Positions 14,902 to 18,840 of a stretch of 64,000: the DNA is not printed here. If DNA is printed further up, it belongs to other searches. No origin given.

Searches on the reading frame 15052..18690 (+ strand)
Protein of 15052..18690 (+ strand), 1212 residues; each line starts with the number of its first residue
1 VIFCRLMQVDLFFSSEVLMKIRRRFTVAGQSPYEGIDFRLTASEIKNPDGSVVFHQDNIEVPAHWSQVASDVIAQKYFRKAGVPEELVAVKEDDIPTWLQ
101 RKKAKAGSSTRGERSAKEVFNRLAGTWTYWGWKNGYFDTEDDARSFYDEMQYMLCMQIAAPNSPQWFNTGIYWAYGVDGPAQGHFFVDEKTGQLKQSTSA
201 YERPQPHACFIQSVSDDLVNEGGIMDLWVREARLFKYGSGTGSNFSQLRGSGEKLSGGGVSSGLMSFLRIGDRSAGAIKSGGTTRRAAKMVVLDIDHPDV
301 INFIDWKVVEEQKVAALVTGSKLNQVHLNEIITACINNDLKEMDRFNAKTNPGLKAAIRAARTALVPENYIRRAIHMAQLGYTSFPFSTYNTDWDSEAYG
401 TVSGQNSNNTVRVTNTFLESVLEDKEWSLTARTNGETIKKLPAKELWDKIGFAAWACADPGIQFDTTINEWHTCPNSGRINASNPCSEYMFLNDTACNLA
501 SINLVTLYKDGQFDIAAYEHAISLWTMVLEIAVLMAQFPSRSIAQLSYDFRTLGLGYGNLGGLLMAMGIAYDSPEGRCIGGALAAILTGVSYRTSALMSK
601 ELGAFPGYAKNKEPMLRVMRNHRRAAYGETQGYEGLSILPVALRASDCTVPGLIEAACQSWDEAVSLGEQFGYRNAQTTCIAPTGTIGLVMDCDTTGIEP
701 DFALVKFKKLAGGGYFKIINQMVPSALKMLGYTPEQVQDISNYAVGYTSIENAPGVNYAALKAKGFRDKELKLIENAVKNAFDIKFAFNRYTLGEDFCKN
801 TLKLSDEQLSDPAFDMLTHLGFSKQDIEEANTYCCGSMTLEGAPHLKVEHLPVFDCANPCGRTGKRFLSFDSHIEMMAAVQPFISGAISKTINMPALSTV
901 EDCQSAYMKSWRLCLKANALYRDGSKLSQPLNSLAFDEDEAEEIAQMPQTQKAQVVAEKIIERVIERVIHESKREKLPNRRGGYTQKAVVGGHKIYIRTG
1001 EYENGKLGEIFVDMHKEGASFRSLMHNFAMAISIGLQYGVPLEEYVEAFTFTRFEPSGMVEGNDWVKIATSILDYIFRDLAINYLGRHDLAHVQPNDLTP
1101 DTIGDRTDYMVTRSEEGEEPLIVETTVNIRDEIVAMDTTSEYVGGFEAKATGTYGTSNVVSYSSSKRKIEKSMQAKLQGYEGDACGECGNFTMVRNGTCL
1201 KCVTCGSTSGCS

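Call 66: search_protein_families(library=pfam, proteins=[window:15052-18690:+], max_evalue=0.00001)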
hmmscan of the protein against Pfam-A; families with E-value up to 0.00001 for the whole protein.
window:15052-18690:+ (1212 aa): 3 families
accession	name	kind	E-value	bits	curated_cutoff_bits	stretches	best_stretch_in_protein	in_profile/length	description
PF02867.20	Ribonuc_red_lgC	-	4.6e-117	392.3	23.9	2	208-757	2-457/523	Ribonucleotide reductase, barrel domain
PF08471.15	Ribonuc_red_2_N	-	2e-40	137.6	27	1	49-157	1-103/103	Class II vitamin B12-dependent ribonucleotide reductase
PF12637.14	TSCPD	-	1.8e-10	41.4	22.8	1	987-1081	6-85/88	TSCPD domain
